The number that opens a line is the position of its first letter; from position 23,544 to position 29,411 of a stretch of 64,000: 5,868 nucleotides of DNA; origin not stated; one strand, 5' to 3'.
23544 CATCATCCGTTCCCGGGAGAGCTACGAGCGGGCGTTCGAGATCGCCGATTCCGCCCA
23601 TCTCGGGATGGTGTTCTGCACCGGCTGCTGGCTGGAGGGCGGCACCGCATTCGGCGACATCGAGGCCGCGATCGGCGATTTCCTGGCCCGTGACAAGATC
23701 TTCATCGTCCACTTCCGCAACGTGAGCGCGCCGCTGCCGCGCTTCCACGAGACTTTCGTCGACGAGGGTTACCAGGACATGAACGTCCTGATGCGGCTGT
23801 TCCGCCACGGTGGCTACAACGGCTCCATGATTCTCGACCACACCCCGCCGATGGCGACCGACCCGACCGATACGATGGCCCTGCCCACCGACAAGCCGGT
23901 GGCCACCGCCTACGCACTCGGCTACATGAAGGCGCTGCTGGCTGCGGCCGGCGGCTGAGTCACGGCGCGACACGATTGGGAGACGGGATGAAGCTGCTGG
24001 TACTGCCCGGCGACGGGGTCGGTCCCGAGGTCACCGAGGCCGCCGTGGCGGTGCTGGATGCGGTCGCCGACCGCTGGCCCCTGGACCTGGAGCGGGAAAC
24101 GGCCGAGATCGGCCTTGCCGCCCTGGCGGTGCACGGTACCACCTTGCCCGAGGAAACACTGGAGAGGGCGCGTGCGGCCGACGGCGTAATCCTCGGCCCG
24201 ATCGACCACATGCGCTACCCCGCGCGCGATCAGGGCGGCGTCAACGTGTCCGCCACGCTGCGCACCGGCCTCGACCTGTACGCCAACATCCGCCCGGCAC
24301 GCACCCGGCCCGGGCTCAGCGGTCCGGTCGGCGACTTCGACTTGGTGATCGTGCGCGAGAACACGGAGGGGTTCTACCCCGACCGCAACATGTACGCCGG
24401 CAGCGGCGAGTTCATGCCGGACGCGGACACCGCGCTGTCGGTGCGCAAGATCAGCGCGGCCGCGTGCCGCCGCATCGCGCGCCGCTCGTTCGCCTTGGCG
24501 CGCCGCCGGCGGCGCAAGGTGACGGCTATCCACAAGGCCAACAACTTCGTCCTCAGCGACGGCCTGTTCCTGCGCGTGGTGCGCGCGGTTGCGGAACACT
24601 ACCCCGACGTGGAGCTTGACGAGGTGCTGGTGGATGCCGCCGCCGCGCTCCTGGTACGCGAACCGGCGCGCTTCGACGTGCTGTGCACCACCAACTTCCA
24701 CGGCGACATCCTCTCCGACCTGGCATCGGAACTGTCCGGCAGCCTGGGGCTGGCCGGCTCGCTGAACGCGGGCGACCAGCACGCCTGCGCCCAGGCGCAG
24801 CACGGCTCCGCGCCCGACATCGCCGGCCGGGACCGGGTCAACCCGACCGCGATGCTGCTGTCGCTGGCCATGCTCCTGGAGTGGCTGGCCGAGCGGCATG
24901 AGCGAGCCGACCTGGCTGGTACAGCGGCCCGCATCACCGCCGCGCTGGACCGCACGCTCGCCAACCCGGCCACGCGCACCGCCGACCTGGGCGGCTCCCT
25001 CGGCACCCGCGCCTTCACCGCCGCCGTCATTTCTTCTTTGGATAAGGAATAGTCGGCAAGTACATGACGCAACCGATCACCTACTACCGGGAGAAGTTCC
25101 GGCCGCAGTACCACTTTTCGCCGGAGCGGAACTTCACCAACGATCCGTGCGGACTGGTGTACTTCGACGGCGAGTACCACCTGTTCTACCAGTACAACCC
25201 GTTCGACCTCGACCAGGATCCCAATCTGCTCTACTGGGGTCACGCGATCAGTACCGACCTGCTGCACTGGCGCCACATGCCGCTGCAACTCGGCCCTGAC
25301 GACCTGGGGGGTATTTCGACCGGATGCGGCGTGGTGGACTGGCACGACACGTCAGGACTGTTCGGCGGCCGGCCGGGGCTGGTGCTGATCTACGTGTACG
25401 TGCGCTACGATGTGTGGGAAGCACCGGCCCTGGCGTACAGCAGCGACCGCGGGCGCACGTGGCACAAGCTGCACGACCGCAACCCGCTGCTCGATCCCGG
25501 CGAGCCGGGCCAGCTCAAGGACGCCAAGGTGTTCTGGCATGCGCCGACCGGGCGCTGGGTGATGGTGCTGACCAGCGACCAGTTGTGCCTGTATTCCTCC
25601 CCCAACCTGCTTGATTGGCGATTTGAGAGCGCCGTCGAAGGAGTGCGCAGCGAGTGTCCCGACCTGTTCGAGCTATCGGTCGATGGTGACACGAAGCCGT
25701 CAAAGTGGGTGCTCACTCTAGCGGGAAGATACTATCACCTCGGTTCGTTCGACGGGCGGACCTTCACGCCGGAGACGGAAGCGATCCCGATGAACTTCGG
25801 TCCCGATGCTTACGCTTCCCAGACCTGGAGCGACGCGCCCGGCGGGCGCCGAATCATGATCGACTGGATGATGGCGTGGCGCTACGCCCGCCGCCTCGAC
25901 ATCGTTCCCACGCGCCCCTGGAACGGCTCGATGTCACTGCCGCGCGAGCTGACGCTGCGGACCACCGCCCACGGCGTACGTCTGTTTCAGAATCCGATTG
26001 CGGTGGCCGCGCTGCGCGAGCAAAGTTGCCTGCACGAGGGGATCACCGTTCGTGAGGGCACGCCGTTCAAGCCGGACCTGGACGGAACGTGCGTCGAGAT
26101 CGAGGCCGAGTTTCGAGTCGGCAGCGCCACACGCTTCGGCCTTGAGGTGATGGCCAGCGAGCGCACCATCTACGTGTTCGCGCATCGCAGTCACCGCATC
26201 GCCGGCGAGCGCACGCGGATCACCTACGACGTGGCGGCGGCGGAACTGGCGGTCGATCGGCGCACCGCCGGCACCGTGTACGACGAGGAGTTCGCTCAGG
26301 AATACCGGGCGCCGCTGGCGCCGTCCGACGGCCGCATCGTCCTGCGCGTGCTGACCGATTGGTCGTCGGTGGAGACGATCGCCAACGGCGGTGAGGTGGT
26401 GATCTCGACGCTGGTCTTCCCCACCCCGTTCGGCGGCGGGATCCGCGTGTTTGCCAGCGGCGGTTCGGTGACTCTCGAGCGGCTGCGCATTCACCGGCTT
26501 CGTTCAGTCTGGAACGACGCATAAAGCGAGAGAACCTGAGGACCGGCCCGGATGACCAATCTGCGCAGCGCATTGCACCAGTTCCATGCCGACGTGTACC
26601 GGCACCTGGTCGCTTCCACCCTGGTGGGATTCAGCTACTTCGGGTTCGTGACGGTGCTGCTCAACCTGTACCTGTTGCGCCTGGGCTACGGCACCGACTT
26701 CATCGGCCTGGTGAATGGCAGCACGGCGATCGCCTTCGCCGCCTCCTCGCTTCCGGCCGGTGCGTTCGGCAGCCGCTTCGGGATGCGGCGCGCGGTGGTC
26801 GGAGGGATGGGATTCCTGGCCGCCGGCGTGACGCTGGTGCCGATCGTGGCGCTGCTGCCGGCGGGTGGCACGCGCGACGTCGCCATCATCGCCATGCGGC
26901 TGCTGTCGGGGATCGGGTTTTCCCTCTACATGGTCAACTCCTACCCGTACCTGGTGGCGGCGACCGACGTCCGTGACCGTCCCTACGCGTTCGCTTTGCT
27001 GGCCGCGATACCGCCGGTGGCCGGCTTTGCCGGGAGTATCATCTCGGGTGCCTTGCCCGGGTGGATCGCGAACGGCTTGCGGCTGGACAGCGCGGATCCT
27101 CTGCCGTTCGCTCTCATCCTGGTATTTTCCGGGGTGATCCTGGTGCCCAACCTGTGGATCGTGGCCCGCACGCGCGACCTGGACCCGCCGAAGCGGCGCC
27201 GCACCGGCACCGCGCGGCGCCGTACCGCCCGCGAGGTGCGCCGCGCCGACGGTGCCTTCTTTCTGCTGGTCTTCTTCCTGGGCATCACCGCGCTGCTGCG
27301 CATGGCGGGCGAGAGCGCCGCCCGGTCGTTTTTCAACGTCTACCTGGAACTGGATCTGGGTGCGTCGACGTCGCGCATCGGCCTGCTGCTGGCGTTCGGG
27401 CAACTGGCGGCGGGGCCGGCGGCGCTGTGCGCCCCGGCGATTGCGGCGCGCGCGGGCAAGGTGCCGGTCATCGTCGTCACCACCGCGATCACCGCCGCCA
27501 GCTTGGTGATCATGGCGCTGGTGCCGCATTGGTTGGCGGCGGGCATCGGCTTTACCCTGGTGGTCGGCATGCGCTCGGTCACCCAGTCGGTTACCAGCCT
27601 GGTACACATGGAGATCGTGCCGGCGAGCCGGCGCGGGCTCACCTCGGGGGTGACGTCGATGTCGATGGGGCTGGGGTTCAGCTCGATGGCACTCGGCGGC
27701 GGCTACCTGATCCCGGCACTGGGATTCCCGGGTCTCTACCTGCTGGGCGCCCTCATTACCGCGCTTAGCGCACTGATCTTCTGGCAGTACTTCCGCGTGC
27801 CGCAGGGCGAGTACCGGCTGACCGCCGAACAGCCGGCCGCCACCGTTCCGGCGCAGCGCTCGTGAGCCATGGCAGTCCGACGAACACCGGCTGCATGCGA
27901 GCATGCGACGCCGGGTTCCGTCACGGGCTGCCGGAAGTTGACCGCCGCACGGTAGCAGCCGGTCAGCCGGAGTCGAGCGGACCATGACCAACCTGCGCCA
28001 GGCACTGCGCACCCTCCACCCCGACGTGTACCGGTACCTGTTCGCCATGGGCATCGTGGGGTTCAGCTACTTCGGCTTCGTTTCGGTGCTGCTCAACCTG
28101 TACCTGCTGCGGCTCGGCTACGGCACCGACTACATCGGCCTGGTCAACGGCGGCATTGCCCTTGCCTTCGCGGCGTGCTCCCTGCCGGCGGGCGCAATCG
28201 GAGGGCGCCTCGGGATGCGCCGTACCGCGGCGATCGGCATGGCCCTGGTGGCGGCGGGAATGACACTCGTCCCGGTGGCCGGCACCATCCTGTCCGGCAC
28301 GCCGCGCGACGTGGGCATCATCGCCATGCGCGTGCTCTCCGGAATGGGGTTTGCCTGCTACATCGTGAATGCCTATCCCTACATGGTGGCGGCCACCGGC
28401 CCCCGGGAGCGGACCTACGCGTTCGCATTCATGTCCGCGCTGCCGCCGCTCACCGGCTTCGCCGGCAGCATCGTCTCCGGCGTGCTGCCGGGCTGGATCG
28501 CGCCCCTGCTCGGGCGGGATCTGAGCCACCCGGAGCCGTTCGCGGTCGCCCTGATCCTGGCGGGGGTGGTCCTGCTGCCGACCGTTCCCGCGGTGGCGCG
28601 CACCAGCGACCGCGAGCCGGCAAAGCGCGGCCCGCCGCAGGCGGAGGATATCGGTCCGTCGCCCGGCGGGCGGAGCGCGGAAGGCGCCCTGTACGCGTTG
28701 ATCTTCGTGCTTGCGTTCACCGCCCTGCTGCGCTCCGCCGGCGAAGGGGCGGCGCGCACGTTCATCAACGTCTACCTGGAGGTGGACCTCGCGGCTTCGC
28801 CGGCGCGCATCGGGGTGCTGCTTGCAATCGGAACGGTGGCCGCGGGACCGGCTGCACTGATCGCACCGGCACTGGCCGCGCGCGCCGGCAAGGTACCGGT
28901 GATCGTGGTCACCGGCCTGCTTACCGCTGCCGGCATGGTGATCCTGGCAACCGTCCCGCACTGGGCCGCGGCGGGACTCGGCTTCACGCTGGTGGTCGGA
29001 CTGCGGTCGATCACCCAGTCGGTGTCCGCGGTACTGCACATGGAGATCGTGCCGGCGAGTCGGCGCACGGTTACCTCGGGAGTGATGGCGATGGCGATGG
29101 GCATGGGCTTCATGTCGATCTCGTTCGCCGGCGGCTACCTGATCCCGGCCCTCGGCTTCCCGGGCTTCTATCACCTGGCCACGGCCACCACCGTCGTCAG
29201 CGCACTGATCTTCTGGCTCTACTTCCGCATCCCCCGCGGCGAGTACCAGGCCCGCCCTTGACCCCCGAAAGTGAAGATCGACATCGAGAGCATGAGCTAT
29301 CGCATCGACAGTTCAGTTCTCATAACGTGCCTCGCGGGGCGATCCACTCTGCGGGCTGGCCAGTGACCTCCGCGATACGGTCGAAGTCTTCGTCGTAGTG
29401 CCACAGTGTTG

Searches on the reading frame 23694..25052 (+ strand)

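Call 9: search_protein_families(library=pfam, proteins=[window:23694-25052:+], max_evalue=0.001)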
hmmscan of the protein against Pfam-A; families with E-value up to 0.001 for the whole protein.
window:23694-25052:+ (452 aa): 1 family
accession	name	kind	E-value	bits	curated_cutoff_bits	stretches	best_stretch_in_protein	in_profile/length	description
PF00180.25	Iso_dh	-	1.7e-87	294.3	27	1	101-445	2-348/348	Isocitrate/isopropylmalate dehydrogenase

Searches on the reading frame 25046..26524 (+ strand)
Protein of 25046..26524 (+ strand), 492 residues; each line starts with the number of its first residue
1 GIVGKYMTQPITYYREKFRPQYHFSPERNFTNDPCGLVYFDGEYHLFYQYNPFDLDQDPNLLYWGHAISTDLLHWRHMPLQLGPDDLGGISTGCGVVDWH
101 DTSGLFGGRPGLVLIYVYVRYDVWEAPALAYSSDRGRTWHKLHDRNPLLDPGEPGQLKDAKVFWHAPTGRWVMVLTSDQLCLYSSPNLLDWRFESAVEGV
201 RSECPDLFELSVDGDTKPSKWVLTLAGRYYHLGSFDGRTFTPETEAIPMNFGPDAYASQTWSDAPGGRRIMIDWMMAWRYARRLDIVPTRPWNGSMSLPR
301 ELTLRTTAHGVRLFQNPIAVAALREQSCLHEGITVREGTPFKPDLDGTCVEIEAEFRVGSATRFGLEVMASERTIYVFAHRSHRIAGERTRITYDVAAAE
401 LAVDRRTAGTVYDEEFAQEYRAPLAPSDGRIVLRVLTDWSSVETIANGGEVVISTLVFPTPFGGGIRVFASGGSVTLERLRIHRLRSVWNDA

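Call 9: search_protein_families(library=pfam, proteins=[window:25046-26524:+], max_evalue=0.001)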
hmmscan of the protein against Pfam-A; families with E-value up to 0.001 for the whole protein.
window:25046-26524:+ (492 aa): 2 families
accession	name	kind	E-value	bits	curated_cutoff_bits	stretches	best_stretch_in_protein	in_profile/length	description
PF00251.26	Glyco_hydro_32N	-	2.5e-62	211.6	22.1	1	23-317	1-307/307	Glycosyl hydrolases family 32 N-terminal domain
PF08244.19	Glyco_hydro_32C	-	6.4e-30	104.7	21.9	1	321-483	3-157/158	Glycosyl hydrolases family 32 C terminal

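Call 12: search_protein_families(library=ncbifam, proteins=[window:25046-26524:+], max_evalue=0.001)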
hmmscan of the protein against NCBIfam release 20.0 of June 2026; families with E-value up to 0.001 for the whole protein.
window:25046-26524:+ (492 aa): 2 families
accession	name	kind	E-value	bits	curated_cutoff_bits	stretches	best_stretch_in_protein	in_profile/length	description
TIGR01322.1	scrB_fam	subfamily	3.1e-44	151.4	356.4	1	15-459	10-446/447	sucrose-6-phosphate hydrolase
NF041092.1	beta-fruc_BfrA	equivalog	6.4e-39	133.9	900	1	18-361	2-335/433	beta-fructosidase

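Call 52: find_encoding_contigs(protein=window:25046-26524:+, flank=10000, max_places=2)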
Protein window:25046-26524:+ (492 aa): no gene with exactly this product is on record in the collection.

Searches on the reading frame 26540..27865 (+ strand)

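Call 9: search_protein_families(library=pfam, proteins=[window:26540-27865:+], max_evalue=0.001)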
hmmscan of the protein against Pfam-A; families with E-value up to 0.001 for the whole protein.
window:26540-27865:+ (441 aa): 2 families
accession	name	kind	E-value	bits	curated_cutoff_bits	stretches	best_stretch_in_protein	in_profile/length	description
PF07690.21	MFS_1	-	1.5e-29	103.5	33.4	2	24-250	3-216/347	Major Facilitator Superfamily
PF12832.13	MFS_1_like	-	3.3e-07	30.1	25.2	1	244-391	215-362/373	MFS_1 like family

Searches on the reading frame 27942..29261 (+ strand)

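Call 9: search_protein_families(library=pfam, proteins=[window:27942-29261:+], max_evalue=0.001)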
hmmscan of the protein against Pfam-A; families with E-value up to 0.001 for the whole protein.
window:27942-29261:+ (439 aa): 3 families
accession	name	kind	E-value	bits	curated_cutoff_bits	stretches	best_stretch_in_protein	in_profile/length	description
PF07690.21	MFS_1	-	1.2e-27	97.2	33.4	2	33-237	2-188/347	Major Facilitator Superfamily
PF12832.13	MFS_1_like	-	9.1e-11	41.8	25.2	1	254-401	214-362/373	MFS_1 like family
PF13347.12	MFS_2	-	1.4e-05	24.3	27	1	121-430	95-408/427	MFS/sugar transport protein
